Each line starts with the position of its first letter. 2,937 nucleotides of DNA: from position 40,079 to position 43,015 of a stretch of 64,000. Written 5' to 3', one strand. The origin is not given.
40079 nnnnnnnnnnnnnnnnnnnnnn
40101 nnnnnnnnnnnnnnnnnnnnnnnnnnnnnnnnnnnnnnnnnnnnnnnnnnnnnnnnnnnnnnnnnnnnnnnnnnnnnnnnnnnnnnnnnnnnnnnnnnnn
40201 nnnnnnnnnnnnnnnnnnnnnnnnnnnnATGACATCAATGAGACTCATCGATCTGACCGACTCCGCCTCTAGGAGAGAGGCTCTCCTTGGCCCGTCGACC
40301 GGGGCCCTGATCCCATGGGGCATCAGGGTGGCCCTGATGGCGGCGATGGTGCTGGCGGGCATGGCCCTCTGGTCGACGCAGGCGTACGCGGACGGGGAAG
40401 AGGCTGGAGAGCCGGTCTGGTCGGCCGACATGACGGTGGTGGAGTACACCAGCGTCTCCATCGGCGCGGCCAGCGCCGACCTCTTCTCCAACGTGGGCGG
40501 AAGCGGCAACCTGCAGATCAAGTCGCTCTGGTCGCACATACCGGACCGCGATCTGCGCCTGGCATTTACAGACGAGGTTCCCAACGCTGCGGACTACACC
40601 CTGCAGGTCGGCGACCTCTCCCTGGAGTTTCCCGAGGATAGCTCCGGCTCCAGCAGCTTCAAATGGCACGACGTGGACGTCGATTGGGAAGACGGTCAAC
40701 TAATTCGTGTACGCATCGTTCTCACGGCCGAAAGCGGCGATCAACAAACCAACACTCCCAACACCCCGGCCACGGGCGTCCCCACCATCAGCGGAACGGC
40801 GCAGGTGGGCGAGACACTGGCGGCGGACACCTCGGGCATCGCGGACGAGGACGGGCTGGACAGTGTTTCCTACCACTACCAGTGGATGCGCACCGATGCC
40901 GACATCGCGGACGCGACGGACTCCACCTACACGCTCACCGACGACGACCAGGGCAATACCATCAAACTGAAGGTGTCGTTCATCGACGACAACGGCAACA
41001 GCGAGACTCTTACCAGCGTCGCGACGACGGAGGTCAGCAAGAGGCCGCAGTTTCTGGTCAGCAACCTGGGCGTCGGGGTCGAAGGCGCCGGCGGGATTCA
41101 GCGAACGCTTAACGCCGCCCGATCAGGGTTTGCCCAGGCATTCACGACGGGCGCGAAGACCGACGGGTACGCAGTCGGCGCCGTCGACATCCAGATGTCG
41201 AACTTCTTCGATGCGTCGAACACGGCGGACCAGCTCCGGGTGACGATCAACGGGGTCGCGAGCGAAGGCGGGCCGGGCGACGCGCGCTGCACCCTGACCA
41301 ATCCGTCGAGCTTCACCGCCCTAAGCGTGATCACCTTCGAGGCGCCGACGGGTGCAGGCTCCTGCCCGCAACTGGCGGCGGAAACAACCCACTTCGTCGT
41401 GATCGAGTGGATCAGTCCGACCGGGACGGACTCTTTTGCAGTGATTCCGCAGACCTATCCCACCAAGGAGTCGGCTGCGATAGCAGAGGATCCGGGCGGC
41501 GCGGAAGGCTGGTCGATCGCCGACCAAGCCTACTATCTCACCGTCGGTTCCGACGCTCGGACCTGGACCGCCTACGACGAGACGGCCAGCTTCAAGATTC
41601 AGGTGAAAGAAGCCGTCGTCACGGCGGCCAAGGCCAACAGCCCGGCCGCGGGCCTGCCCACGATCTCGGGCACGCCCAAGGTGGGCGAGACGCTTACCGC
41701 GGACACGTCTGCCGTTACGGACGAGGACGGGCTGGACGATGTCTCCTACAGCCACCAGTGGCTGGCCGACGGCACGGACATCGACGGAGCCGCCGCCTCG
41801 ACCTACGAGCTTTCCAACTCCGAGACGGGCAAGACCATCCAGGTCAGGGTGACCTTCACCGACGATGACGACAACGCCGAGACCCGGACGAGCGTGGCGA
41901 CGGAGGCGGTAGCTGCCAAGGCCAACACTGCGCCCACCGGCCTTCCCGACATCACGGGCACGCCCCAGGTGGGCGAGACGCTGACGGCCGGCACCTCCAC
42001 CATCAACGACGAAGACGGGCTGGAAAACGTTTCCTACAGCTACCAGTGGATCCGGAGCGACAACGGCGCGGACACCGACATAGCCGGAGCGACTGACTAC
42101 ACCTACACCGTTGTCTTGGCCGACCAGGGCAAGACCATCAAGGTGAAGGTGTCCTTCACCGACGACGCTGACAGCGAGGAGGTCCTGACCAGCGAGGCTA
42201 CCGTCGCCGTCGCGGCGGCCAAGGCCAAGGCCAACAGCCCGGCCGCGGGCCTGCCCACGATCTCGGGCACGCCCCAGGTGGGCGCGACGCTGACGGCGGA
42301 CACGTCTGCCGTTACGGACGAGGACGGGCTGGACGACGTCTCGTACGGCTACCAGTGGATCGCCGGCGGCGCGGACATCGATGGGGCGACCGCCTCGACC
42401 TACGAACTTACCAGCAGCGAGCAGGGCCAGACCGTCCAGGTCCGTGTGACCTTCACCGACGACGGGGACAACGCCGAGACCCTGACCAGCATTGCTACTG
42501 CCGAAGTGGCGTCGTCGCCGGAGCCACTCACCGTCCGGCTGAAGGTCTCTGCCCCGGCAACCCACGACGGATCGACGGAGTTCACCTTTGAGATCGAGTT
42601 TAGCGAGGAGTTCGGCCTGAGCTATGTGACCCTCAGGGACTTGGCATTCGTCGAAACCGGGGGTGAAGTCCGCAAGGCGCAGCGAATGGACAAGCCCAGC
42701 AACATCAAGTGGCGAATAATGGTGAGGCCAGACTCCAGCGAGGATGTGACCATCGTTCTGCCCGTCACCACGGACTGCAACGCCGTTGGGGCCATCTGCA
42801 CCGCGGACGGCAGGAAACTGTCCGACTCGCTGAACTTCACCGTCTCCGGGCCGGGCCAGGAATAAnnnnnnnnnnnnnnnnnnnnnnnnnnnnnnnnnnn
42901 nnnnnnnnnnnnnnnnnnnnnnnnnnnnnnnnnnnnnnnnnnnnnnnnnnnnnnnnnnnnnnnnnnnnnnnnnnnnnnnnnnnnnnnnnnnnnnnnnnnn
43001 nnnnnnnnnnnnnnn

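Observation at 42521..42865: Conserved ~115-aa C-terminal module with a C-x6-C motif shared by three giant proteins plus one remnant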

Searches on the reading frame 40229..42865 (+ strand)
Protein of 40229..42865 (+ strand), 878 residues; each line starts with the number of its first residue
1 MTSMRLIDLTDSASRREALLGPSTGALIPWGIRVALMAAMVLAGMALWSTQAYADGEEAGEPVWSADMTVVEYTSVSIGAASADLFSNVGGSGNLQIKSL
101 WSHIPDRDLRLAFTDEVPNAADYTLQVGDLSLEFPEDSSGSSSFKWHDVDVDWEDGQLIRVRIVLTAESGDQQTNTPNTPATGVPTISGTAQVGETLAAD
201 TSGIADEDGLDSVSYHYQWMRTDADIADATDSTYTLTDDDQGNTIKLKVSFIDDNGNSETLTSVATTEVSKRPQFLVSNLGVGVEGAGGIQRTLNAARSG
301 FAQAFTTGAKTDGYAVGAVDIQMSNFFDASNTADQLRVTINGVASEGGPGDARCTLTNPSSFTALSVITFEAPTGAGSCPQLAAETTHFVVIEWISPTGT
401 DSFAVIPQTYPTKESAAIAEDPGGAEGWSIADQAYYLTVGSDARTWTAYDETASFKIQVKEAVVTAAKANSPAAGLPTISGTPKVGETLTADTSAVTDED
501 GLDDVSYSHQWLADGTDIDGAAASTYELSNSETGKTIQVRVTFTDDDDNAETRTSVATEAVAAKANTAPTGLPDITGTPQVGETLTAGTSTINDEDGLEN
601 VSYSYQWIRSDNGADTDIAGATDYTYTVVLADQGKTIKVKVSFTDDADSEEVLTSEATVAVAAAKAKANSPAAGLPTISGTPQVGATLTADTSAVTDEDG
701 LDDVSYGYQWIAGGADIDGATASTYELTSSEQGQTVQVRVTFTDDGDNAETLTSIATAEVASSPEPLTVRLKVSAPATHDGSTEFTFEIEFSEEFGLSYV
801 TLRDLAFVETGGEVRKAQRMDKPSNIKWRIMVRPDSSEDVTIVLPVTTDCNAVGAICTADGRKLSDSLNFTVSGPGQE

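Call 10: search_protein_families(library=pfam, proteins=[window:40229-42865:+], max_evalue=0.01)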
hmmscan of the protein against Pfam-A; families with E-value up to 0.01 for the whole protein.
window:40229-42865:+ (878 aa): 3 families
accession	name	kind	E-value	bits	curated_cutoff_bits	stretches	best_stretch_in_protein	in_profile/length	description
PF23197.1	IG_AIR9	-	8.3e-07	29.2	27.5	0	575-640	7-69/87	AIR9 A9 domain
PF01200.24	Ribosomal_S28e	-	0.00023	21.5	25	0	732-753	18-39/64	Ribosomal protein S28e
PF16709.11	SCAB-Ig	-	0.0072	16.8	27.6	0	594-660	21-84/98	Ig domain of plant-specific actin-binding protein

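Call 12: search_protein_families(library=ncbifam, proteins=[window:40229-42865:+], max_evalue=0.1)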
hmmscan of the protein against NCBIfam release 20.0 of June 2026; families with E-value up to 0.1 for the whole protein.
window:40229-42865:+ (878 aa): 1 family
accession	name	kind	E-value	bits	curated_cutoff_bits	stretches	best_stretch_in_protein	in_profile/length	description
NF040485.1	ZirU_fam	subfamily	6.8e-33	114.6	100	3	463-642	14-210/210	ZirU family protein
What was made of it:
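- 41630..42865 (+): Shared ~400-aa 3' cassette of gene B (three YQW-type Ig repeats plus the module). The equivalents are about 48800-50017 in C and about 54367-55572 in D. The repeats hit Pfam IG_AIR9 and NCBIfam ZirU_fam (calls 10, 12).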

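Call 58: find_encoding_contigs(protein=window:40229-42865:+, flank=3000, max_places=3)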
Protein window:40229-42865:+ (878 aa): no gene with exactly this product is on record in the collection.
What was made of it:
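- Tried and rejected: The exact look-up of protein B found no record (call 58).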
